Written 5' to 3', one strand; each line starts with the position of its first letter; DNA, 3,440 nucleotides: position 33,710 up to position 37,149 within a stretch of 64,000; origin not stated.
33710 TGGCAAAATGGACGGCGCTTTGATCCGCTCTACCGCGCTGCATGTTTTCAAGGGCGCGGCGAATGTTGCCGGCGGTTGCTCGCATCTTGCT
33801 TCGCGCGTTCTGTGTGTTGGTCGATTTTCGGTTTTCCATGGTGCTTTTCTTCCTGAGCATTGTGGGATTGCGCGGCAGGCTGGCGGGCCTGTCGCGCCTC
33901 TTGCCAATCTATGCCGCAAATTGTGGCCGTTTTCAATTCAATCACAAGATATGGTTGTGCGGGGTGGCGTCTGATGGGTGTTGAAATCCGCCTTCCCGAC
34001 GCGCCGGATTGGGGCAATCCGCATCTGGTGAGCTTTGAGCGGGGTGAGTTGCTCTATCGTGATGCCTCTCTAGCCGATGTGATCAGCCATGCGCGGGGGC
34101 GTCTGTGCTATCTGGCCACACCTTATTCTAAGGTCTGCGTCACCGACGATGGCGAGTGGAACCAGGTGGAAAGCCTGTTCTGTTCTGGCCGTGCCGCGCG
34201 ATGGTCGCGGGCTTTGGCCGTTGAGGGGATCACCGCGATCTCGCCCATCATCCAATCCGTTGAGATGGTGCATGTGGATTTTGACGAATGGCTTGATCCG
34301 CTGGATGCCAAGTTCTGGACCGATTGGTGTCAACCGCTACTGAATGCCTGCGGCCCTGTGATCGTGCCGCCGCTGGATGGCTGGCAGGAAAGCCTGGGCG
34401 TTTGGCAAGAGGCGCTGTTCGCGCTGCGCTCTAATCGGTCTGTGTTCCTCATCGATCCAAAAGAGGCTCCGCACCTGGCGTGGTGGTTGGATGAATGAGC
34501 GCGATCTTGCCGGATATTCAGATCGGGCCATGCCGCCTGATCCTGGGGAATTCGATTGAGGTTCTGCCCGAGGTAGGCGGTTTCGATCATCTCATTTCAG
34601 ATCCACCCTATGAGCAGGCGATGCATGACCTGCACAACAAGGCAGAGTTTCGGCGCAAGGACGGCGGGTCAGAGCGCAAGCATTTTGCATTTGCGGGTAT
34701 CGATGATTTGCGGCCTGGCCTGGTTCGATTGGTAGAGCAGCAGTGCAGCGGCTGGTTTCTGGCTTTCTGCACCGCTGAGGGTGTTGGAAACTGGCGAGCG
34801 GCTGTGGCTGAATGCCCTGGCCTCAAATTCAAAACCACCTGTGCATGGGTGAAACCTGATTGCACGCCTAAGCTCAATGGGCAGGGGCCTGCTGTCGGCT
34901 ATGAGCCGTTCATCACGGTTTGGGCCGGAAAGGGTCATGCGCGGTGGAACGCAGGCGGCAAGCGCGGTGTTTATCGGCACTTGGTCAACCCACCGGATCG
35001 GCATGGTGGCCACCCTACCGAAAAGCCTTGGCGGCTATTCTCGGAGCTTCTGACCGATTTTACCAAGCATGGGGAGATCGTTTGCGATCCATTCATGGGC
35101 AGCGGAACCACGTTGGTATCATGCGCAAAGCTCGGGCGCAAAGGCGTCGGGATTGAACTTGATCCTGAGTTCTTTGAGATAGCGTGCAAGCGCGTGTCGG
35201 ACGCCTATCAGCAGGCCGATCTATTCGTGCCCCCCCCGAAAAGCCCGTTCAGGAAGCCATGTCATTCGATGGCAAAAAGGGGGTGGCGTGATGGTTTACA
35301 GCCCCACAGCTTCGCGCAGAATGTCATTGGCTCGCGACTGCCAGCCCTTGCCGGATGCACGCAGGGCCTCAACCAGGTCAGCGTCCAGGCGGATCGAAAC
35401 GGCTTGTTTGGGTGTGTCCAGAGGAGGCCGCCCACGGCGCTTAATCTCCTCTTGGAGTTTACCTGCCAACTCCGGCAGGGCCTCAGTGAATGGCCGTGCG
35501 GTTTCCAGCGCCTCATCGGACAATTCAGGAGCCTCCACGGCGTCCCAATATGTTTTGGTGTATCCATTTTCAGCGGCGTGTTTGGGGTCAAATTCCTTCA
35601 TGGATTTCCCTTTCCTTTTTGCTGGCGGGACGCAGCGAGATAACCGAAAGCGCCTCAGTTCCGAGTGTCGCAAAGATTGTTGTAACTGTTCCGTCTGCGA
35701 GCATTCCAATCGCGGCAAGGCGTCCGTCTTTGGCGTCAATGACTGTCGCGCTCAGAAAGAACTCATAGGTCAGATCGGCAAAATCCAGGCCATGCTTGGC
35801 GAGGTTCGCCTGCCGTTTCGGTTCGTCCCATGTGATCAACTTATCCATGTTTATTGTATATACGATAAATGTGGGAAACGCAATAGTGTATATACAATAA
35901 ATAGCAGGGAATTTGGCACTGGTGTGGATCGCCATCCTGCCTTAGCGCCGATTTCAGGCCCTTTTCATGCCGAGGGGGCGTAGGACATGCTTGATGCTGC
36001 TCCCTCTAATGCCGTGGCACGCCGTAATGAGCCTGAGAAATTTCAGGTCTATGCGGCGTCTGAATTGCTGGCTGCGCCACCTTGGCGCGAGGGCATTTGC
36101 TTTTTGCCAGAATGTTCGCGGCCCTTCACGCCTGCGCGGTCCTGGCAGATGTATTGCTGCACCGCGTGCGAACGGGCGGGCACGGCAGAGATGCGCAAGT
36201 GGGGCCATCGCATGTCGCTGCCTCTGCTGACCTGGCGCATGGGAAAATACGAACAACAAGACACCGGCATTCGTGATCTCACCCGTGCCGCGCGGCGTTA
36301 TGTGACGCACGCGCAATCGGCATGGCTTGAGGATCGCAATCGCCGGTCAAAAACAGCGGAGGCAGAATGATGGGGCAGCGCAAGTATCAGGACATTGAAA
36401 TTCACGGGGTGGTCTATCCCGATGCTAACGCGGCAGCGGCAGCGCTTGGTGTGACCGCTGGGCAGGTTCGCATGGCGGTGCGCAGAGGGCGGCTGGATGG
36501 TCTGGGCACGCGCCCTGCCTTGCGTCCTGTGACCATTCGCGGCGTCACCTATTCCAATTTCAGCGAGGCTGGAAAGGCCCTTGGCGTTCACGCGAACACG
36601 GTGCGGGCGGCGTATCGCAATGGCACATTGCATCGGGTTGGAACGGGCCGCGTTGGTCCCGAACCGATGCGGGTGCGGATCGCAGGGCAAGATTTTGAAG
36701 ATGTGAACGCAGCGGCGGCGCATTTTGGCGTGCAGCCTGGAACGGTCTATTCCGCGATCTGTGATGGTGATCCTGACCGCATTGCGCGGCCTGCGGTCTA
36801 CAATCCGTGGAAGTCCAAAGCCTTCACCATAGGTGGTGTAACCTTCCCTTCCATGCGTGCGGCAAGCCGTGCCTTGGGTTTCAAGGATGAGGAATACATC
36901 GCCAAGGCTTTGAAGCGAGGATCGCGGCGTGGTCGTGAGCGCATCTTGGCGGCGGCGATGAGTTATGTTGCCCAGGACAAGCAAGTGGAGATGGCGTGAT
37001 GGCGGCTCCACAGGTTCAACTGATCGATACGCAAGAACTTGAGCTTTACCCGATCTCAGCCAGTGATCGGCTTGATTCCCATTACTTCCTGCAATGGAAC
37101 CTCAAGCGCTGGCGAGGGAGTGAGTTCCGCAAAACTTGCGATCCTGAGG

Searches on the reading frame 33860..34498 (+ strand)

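Call 62: search_protein_families(library=phrogs, proteins=[window:33860-34498:+], max_evalue=0.00001)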
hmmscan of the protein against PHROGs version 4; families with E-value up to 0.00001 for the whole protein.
window:33860-34498:+ (212 aa): 1 family
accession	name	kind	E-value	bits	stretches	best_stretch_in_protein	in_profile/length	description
phrog_355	-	DNA, RNA and nucleotide metabolism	1.2e-06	29.2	1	72-195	66-169/249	nucleoside 2-deoxyribosyltransferase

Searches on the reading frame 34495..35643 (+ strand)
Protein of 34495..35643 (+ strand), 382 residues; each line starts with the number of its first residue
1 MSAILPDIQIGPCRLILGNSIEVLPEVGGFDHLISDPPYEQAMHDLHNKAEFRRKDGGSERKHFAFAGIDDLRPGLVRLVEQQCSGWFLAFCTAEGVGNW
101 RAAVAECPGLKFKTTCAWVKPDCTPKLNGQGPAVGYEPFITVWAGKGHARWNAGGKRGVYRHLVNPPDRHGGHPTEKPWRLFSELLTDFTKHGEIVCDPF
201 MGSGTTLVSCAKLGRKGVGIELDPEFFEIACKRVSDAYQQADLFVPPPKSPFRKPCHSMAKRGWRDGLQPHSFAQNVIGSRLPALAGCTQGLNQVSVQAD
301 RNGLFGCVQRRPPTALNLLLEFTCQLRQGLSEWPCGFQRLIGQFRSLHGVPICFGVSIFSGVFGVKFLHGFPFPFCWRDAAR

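Call 51: search_protein_families(library=pfam, proteins=[window:34495-35643:+], max_evalue=0.001)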
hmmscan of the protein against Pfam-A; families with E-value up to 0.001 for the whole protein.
window:34495-35643:+ (382 aa): 1 family
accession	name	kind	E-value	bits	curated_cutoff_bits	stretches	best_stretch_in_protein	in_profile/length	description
PF01555.25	N6_N4_Mtase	-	1.5e-22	81.1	26.7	1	31-230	2-219/221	DNA methylase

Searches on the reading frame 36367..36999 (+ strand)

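Call 51: search_protein_families(library=pfam, proteins=[window:36367-36999:+], max_evalue=0.001)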
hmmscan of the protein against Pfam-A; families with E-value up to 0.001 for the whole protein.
window:36367-36999:+ (210 aa): 6 families
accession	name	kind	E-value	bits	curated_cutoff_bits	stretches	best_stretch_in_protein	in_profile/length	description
PF07453.19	NUMOD1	-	2.4e-06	28.1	22.8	0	159-182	15-37/37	NUMOD1 domain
PF20987.3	I-TevI_DNA-bd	-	3.7e-06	27.2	27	0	8-35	12-39/51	Intron-encoded endonuclease 1, DNA-binding domain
PF12728.13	HTH_17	-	4.3e-06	27.3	27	0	66-111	5-44/51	Helix-turn-helix domain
PF13384.12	HTH_23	-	0.00017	21.7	24.6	0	66-82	21-37/50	Homeodomain-like domain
PF22083.2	I-HmuI_NUMOD-like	-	0.00061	19.8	27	0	17-35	12-30/46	DNA endonuclease I-HmuI-like, NUMOD-like domain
PF13518.12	HTH_28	-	0.00077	19.9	25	0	113-131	15-33/52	Helix-turn-helix domain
